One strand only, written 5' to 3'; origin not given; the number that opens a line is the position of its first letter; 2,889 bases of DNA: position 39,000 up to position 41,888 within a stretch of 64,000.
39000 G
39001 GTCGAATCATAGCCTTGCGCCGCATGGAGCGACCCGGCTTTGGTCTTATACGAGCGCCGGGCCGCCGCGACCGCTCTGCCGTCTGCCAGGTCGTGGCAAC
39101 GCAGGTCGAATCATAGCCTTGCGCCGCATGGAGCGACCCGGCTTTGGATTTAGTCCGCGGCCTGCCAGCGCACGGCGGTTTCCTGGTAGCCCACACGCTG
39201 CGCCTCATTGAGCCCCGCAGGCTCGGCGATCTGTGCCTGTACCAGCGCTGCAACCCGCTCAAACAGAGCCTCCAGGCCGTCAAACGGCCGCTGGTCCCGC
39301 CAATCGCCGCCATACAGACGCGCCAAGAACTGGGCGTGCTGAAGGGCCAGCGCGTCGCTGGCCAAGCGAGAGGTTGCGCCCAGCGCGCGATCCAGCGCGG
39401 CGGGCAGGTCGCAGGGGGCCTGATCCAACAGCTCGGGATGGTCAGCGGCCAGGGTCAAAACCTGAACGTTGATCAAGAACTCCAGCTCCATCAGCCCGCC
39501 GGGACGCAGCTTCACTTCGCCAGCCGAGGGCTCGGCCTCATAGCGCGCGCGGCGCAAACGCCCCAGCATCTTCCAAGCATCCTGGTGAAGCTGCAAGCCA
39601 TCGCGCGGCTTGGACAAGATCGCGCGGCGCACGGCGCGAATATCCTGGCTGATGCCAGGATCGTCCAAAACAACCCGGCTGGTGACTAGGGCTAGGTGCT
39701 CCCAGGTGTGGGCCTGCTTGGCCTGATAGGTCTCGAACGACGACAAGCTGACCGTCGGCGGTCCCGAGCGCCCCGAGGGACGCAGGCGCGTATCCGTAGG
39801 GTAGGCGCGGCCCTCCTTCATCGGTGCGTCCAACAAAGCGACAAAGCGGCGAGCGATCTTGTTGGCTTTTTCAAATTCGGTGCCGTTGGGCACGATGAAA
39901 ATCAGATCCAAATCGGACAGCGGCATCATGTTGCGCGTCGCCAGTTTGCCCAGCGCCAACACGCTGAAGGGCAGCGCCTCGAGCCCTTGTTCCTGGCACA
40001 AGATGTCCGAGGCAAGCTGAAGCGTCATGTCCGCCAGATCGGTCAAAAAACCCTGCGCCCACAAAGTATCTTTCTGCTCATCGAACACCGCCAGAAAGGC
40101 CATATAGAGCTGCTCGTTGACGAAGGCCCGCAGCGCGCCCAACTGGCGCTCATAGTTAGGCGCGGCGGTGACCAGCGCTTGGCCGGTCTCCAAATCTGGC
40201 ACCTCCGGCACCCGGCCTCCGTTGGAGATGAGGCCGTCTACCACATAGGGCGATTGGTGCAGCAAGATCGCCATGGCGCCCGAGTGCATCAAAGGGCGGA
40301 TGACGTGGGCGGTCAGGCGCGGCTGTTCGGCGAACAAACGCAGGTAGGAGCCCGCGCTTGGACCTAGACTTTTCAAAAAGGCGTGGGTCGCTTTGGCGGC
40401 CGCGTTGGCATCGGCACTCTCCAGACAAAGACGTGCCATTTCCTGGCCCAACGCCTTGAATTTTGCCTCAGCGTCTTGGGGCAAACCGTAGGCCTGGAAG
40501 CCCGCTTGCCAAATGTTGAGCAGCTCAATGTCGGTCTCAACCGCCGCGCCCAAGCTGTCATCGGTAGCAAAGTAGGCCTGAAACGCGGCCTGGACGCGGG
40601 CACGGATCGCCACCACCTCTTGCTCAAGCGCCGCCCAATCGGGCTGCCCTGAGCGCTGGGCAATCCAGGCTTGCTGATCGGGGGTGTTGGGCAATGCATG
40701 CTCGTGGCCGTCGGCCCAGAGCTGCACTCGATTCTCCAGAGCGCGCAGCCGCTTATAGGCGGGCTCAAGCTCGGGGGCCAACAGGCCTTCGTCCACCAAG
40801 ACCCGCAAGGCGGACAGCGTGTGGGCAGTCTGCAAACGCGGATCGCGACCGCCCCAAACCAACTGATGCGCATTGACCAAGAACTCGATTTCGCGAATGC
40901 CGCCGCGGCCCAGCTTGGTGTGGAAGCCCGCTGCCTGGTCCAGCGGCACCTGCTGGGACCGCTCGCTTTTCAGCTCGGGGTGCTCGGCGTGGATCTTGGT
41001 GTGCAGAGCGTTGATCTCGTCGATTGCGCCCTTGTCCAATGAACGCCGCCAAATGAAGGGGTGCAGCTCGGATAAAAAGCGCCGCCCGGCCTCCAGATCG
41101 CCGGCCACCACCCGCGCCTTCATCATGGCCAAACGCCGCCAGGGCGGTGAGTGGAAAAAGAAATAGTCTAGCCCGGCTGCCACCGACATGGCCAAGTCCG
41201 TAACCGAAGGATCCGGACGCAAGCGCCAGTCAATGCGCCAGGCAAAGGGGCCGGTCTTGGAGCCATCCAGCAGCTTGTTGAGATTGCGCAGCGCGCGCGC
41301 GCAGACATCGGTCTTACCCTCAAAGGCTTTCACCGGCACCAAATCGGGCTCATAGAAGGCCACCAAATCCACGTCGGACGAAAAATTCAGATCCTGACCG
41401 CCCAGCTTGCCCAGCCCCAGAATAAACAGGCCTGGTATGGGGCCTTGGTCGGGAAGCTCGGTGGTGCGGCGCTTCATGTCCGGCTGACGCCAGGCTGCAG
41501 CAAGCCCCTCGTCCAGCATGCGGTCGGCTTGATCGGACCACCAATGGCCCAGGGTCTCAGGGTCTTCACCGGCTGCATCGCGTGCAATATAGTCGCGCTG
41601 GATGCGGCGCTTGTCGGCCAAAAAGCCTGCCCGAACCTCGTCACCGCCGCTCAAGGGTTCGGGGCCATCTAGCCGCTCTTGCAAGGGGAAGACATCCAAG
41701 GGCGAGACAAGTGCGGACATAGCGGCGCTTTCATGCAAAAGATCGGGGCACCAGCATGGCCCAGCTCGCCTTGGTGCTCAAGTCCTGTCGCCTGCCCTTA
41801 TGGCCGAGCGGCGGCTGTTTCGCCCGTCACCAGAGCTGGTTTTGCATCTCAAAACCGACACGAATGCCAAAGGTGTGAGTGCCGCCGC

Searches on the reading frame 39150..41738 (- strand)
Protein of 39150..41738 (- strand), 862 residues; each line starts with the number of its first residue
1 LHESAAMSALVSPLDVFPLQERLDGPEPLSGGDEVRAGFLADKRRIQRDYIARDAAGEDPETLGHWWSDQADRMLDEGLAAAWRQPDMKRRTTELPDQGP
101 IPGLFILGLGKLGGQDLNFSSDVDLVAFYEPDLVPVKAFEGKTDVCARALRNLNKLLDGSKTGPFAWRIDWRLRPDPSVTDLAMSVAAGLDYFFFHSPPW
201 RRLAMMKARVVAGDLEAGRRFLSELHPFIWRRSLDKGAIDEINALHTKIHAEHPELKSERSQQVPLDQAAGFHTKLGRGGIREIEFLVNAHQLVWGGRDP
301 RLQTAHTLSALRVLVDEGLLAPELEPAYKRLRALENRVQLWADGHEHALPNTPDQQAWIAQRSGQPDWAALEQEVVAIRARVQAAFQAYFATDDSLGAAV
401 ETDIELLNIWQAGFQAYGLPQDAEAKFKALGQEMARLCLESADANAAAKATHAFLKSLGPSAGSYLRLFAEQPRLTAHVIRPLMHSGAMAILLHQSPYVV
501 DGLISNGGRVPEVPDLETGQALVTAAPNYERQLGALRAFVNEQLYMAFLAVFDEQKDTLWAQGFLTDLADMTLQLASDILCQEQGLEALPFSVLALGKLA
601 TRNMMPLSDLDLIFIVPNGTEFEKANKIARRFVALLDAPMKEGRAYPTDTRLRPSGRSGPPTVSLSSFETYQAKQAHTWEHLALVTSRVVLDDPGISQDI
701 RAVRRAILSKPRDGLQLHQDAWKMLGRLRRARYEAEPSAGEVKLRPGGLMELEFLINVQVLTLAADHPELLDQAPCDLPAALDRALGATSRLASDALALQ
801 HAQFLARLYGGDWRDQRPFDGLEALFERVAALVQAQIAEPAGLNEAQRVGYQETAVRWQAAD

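Call 17: search_protein_families(library=pfam, proteins=[window:39150-41738:-])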
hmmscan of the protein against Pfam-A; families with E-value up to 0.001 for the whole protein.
window:39150-41738:- (862 aa): 2 families
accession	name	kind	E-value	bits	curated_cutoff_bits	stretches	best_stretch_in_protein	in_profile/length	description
PF03710.21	GlnE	-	1e-58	199.2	24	2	485-698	10-247/252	Glutamate-ammonia ligase adenylyltransferase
PF08335.16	GlnD_UR_UTase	-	2.6e-21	76.6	21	1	268-388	22-139/141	GlnD PII-uridylyltransferase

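Call 21: find_homologous_proteins(query=window:39153-41738:-, max_evalue=1e-50)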
Query window:39153-41738:- (862 aa): 5326 proteins with E <= 1e-50 among 8000 candidates; the best 120 are listed.
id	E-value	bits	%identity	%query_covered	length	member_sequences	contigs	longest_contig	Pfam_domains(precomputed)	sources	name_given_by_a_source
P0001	0.0e+0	1932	100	99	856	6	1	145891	PF08335.17,PF03710.22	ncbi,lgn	-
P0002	0.0e+0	1611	84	99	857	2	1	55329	PF08335.17,PF03710.22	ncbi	-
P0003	1.4e-221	756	48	98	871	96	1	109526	PF08335.17,PF03710.22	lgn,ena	-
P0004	3.9e-221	755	47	98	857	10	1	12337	PF08335.17,PF03710.22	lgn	-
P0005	8.0e-220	751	46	98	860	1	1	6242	PF08335.17,PF03710.22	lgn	-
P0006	1.7e-217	743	45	98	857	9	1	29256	PF08335.17,PF03710.22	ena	-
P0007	3.6e-217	742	46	97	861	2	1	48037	PF08335.17,PF03710.22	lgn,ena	-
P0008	4.1e-216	738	46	97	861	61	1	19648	PF08335.17,PF03710.22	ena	-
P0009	8.2e-216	737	45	98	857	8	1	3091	PF08335.17,PF03710.22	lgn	-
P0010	1.2e-215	737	46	97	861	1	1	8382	PF08335.17,PF03710.22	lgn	-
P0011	1.3e-215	737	46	98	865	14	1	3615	PF08335.17,PF03710.22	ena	-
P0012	3.5e-215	735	46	97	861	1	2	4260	PF08335.17,PF03710.22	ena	-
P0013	6.1e-215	734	46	99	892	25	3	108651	PF08335.17,PF03710.22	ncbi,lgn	-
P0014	6.7e-213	728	47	95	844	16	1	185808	PF08335.17,PF03710.22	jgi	jgi:glutamate-ammonia-ligase adenylyltransferase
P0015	1.8e-212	726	45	98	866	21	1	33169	PF08335.17,PF03710.22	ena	-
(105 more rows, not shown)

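Call 22: find_encoding_contigs(protein=P0002, flank=10000, max_places=4)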
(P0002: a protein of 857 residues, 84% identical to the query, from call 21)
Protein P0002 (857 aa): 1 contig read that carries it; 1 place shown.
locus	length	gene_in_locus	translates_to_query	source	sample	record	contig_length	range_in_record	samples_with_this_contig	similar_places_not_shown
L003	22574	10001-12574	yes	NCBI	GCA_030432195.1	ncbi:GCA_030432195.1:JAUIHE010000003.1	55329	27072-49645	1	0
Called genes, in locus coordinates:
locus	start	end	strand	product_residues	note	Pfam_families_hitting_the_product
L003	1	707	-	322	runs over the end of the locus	PF00892:EamA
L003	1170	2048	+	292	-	PF04542:Sigma70_r2, PF04545:Sigma70_r4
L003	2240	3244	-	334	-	PF03255:ACCA, PF01039:Carboxyl_trans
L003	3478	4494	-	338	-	PF02615:Ldh_2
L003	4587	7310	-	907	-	PF00521:DNA_topoisoIV, PF03989:DNA_gyraseA_C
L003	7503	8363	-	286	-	PF00392:GntR, PF07702:UTRA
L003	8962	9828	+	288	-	-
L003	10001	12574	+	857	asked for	PF03710:GlnE, PF08335:GlnD_UR_UTase, PF03710:GlnE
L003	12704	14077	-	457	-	PF07690:MFS_1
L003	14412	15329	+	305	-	PF01613:Flavin_Reduct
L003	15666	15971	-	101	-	PF00830:Ribosomal_L28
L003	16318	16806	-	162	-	-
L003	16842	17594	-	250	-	-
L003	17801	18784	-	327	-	PF01171:ATP_bind_3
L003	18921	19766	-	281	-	PF01551:Peptidase_M23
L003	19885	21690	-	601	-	PF13742:tRNA_anti_2, PF01336:tRNA_anti-codon, PF02601:Exonuc_VII_L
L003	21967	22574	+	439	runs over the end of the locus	PF02844:GARS_N, PF01071:GARS_A, PF02222:ATP-grasp (weak), PF02843:GARS_C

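Call 23: find_encoding_contigs(protein=P0001, flank=10000, max_places=6)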
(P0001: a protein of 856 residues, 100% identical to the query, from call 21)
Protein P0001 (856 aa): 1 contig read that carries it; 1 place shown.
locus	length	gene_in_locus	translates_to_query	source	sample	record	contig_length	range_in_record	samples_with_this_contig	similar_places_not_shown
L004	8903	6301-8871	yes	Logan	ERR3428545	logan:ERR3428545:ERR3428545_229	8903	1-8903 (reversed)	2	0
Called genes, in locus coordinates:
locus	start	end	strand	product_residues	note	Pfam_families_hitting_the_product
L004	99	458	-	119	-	-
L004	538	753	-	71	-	-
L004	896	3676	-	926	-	PF00521:DNA_topoisoIV, PF03989:DNA_gyraseA_C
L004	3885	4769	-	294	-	PF00392:GntR, PF07702:UTRA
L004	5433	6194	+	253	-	-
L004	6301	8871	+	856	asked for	PF03710:GlnE, PF08335:GlnD_UR_UTase, PF03710:GlnE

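Call 32: list_cluster_members(proteins=[P0001, P0002, P0003, P0013])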
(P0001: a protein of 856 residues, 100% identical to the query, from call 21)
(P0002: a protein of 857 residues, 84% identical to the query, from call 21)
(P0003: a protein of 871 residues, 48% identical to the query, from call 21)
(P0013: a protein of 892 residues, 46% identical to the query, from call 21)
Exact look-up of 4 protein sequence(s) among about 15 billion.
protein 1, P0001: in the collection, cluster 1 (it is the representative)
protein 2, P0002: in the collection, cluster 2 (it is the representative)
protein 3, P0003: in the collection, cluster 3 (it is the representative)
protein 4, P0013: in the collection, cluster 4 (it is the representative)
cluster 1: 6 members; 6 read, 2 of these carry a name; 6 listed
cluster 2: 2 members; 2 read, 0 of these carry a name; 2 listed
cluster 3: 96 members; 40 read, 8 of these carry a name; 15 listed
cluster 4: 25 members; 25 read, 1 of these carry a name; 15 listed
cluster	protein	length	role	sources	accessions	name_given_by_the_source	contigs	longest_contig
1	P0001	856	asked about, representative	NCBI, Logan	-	-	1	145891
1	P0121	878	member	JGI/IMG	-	glutamate-ammonia-ligase adenylyltransferase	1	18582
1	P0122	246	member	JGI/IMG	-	glutamine synthetase adenylyltransferase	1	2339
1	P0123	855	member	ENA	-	-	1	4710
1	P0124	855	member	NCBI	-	-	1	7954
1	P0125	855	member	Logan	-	-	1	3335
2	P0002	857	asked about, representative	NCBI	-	-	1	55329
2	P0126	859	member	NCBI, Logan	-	-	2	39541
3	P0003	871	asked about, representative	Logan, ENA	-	-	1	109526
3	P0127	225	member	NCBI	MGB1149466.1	MAG: hypothetical protein ACPG5C_05145 [Alphaproteobacteria bacterium]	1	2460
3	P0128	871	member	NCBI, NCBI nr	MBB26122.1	MAG: hypothetical protein CME02_11465 [Geminicoccus sp.] | hypothetical protein [Geminicoccus sp.]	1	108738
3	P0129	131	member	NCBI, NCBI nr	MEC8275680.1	MAG: hypothetical protein VX005_07670, partial [Pseudomonadota bacterium] | hypothetical protein [Pseudomonadota bacterium]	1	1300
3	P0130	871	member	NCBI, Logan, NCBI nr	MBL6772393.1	MAG: hypothetical protein ISQ28_04215 [Alphaproteobacteria bacterium] | hypothetical protein [Alphaproteobacteria bacterium]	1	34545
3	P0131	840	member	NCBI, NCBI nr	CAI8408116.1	MAG: Bifunctional glutamine synthetase adenylyltransferase/adenylyl-removing enzyme ...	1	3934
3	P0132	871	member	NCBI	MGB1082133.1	MAG: hypothetical protein ACPG4D_06445 [Alphaproteobacteria bacterium]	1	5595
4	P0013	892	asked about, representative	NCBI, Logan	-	-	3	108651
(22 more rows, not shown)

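Call 33: find_encoding_contigs(protein=P0121, flank=10000, max_places=4)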
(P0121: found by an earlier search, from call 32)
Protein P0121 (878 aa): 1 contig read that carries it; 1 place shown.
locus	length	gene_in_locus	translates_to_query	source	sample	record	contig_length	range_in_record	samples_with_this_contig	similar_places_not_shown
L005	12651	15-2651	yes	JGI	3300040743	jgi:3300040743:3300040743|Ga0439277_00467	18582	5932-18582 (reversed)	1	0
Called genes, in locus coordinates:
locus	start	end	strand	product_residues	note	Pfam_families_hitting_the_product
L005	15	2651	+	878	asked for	PF03710:GlnE, PF08335:GlnD_UR_UTase, PF03710:GlnE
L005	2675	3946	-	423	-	PF00083:Sugar_tr, PF07690:MFS_1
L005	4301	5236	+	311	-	PF01613:Flavin_Reduct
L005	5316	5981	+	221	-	PF02572:CobA_CobO_BtuR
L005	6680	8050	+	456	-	PF10092:DUF2330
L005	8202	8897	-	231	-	PF13428:TPR_14 (faint), PF13432:TPR_16 (faint), PF13371:TPR_9 (weak)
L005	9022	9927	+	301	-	-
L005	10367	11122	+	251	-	PF00903:Glyoxalase (weak)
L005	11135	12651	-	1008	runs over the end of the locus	PF08448:PAS_4 (faint), PF00989:PAS (faint), PF13188:PAS_8 (faint), PF13426:PAS_9, PF00512:HisKA, PF02518:HATPase_c, PF00072:Response_reg, PF01627:Hpt, +1 more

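Call 34: find_encoding_contigs(protein=P0124, flank=10000, max_places=4)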
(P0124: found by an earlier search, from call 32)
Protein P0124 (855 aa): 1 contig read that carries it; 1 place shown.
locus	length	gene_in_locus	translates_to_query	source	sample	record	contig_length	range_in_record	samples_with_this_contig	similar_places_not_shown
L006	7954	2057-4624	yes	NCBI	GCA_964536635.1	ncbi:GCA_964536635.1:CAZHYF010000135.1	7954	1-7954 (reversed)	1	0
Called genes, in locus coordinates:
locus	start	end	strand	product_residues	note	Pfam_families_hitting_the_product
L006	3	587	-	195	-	?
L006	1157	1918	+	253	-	-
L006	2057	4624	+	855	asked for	PF03710:GlnE, PF08335:GlnD_UR_UTase, PF03710:GlnE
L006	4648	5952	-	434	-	PF07690:MFS_1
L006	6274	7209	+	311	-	PF01613:Flavin_Reduct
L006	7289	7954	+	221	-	PF02572:CobA_CobO_BtuR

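Call 41: find_encoding_contigs(protein=P0123, flank=10000, max_places=4)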
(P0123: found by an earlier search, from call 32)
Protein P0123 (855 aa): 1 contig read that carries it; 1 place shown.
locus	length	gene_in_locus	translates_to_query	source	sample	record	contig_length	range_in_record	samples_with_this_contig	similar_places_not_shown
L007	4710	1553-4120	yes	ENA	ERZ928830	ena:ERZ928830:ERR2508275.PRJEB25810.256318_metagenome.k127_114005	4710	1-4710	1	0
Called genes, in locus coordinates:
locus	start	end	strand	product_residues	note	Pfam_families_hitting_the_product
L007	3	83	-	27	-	?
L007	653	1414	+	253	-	PF13505:OMP_b-brl (faint)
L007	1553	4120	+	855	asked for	PF03710:GlnE, PF08335:GlnD_UR_UTase, PF03710:GlnE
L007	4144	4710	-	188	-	?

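Call 42: find_encoding_contigs(protein=P0126, flank=10000, max_places=4)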
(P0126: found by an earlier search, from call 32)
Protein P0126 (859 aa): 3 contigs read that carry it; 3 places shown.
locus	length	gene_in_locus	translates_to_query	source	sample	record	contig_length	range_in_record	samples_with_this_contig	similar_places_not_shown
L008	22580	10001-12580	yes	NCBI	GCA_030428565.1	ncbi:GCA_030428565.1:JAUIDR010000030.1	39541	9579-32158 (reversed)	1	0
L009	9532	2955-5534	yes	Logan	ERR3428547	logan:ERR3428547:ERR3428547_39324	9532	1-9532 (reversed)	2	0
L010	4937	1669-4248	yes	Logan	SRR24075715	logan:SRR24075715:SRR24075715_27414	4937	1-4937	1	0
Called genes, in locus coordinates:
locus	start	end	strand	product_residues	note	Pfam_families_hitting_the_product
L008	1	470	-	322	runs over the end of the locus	PF00892:EamA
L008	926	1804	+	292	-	PF04542:Sigma70_r2, PF04545:Sigma70_r4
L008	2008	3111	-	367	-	PF03255:ACCA, PF01039:Carboxyl_trans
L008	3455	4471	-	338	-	PF02615:Ldh_2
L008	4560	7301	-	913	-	PF00521:DNA_topoisoIV, PF03989:DNA_gyraseA_C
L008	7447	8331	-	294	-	PF00392:GntR, PF07702:UTRA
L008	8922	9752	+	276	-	-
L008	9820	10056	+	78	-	-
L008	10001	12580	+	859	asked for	PF03710:GlnE, PF08335:GlnD_UR_UTase, PF03710:GlnE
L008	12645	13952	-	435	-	PF07690:MFS_1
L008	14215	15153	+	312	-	PF02574:S-methyl_trans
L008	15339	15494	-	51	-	-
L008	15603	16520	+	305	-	PF01613:Flavin_Reduct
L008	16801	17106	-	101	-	PF00830:Ribosomal_L28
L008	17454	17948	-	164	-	-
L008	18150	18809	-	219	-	-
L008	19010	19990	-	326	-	PF01171:ATP_bind_3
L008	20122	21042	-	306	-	PF01551:Peptidase_M23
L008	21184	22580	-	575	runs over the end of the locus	PF13742:tRNA_anti_2, PF01336:tRNA_anti-codon, PF02601:Exonuc_VII_L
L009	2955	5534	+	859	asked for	PF03710:GlnE, PF08335:GlnD_UR_UTase, PF03710:GlnE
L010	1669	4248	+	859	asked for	PF03710:GlnE, PF08335:GlnD_UR_UTase, PF03710:GlnE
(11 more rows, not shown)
